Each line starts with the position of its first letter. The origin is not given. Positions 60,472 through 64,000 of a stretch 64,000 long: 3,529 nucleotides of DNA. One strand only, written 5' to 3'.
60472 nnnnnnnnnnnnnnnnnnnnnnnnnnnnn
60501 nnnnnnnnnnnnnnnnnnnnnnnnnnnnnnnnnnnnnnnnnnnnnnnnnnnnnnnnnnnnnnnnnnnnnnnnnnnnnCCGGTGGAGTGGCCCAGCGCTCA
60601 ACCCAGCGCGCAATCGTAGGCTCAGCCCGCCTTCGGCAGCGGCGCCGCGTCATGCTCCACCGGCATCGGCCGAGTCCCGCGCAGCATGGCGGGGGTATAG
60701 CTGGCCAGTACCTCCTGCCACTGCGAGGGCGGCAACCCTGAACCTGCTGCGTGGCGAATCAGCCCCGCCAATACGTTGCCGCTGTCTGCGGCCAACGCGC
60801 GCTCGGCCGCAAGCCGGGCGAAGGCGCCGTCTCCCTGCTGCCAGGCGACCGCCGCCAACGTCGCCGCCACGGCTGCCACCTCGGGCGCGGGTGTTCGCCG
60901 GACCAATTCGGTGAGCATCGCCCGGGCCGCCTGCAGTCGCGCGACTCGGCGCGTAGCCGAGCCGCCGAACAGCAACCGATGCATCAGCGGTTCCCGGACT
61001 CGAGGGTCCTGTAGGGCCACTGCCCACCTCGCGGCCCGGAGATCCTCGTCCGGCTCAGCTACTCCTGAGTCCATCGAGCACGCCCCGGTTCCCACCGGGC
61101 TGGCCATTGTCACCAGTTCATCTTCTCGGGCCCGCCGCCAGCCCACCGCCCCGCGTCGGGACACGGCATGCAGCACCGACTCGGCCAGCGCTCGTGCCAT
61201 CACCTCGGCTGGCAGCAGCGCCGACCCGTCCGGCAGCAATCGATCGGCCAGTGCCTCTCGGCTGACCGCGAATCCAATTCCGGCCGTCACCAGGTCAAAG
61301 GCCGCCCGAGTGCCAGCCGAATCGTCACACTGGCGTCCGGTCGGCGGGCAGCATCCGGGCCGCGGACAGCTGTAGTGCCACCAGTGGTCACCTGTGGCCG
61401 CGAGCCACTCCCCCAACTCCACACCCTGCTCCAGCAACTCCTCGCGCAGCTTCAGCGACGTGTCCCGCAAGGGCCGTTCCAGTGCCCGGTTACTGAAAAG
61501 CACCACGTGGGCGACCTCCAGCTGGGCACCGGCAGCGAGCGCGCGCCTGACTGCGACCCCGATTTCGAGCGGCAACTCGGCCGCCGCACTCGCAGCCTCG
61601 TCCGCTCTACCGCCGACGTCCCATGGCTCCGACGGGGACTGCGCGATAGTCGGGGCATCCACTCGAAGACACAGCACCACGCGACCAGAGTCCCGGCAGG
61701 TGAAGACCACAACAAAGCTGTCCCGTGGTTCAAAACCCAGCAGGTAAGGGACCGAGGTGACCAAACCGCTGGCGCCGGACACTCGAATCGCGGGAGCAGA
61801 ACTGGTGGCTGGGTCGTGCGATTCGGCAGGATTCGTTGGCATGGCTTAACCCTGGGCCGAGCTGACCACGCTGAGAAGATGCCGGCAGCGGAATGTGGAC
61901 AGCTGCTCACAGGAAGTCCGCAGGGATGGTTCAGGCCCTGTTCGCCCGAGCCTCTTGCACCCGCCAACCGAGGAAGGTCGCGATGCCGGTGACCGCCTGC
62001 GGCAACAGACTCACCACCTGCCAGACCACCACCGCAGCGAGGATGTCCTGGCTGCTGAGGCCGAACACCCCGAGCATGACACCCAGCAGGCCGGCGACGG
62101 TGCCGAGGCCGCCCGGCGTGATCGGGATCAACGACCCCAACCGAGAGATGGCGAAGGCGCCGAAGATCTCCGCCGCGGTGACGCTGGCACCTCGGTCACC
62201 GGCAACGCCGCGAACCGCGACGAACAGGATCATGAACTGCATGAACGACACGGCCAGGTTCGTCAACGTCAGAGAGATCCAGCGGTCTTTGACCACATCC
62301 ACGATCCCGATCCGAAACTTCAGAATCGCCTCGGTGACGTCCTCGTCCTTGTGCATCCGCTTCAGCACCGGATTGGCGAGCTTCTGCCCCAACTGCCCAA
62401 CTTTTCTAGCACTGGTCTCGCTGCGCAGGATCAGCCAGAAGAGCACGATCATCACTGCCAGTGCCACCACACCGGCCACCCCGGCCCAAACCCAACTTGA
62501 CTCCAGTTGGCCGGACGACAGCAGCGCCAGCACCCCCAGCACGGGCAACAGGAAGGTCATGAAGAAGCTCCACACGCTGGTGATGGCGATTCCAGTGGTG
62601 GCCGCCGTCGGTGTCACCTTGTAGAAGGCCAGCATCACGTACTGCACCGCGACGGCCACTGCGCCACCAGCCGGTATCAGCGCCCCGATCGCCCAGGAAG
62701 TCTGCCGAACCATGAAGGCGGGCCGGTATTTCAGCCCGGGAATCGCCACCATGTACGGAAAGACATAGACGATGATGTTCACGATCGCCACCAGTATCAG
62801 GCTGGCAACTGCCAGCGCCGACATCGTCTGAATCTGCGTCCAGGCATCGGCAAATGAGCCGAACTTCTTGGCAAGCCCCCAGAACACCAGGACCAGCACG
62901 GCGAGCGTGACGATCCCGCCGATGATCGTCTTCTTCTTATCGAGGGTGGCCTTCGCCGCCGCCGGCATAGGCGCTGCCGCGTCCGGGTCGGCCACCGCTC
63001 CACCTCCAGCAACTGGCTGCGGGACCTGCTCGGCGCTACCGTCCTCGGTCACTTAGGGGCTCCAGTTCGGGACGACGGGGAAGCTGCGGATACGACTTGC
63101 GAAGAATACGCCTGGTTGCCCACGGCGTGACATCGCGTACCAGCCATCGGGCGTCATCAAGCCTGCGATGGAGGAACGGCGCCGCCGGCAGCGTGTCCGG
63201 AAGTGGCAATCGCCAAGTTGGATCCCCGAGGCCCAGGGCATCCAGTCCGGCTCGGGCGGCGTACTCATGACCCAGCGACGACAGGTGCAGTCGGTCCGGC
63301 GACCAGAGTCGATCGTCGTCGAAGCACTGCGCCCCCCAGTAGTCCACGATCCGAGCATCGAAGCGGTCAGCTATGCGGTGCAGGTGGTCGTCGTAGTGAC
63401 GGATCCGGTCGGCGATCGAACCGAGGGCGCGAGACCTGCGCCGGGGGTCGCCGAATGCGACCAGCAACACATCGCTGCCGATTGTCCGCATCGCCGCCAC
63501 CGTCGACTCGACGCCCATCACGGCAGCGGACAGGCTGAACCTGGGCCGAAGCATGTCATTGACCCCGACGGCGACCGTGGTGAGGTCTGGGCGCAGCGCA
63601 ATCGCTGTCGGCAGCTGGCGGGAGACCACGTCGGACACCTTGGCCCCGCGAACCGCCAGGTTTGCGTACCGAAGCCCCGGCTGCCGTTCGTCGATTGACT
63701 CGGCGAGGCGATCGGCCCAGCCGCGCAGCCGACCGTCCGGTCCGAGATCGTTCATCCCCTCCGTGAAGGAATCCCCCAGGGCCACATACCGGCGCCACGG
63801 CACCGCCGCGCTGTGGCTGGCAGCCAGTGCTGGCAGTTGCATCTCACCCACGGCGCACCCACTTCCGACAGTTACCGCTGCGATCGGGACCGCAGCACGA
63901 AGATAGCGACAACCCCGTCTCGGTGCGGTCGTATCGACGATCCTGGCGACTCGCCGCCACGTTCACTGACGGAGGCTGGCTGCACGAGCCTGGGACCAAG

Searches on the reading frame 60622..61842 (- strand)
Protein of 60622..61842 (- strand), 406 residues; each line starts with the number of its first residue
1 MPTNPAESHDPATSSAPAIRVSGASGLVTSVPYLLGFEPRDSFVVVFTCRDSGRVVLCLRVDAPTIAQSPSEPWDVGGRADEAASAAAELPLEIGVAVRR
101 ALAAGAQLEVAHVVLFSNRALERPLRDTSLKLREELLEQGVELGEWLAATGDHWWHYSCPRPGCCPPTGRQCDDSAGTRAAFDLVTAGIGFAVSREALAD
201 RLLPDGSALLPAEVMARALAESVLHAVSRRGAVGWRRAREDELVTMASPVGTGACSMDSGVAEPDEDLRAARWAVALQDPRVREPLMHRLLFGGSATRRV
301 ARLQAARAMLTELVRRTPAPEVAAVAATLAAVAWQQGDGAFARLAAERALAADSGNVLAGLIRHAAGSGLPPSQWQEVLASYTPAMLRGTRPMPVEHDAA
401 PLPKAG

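Call 9: search_protein_families(library=pfam, proteins=[window:60622-61842:-], max_evalue=0.001)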
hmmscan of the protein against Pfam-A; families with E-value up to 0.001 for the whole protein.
window:60622-61842:- (406 aa): 1 family
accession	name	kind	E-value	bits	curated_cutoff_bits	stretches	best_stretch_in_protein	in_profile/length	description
PF13830.11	DUF4192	-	6e-41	141.9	27.8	1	27-372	4-320/321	Domain of unknown function (DUF4192)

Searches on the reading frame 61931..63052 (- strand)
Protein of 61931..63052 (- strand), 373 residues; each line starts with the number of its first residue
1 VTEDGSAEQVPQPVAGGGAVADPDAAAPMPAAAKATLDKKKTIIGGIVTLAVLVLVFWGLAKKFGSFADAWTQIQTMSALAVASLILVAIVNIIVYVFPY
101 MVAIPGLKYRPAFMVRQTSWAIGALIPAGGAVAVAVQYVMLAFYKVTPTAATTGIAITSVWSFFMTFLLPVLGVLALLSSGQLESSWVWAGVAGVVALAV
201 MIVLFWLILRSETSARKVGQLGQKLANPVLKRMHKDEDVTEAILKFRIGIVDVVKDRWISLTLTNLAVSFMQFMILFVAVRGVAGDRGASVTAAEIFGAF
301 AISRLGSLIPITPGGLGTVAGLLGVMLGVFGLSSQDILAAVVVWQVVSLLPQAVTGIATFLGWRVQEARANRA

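Call 9: search_protein_families(library=pfam, proteins=[window:61931-63052:-], max_evalue=0.001)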
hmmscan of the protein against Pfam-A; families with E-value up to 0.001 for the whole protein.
window:61931-63052:- (373 aa): 1 family
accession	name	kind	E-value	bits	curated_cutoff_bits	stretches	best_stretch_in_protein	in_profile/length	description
PF03706.18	LPG_synthase_TM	-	4.9e-16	59.5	33.4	1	48-356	3-302/302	Lysylphosphatidylglycerol synthase TM region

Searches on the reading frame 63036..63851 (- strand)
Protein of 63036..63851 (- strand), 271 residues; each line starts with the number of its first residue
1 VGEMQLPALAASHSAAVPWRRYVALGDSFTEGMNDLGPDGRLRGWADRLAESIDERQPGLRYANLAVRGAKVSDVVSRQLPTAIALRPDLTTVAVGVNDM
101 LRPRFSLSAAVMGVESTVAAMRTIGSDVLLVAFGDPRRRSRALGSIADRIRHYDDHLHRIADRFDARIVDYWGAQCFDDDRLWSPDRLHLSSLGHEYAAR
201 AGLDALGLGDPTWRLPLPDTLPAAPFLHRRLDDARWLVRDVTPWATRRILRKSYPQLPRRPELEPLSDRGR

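Call 9: search_protein_families(library=pfam, proteins=[window:63036-63851:-], max_evalue=0.001)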
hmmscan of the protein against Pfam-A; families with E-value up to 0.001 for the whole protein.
window:63036-63851:- (271 aa): 2 families
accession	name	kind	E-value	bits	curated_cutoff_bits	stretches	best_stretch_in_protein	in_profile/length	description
PF13472.12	Lipase_GDSL_2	-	5.4e-24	86.1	32.9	1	24-196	1-177/178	GDSL-like Lipase/Acylhydrolase family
PF00657.28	Lipase_GDSL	-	2.6e-18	67.4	23.6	1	22-200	1-206/208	GDSL-like Lipase/Acylhydrolase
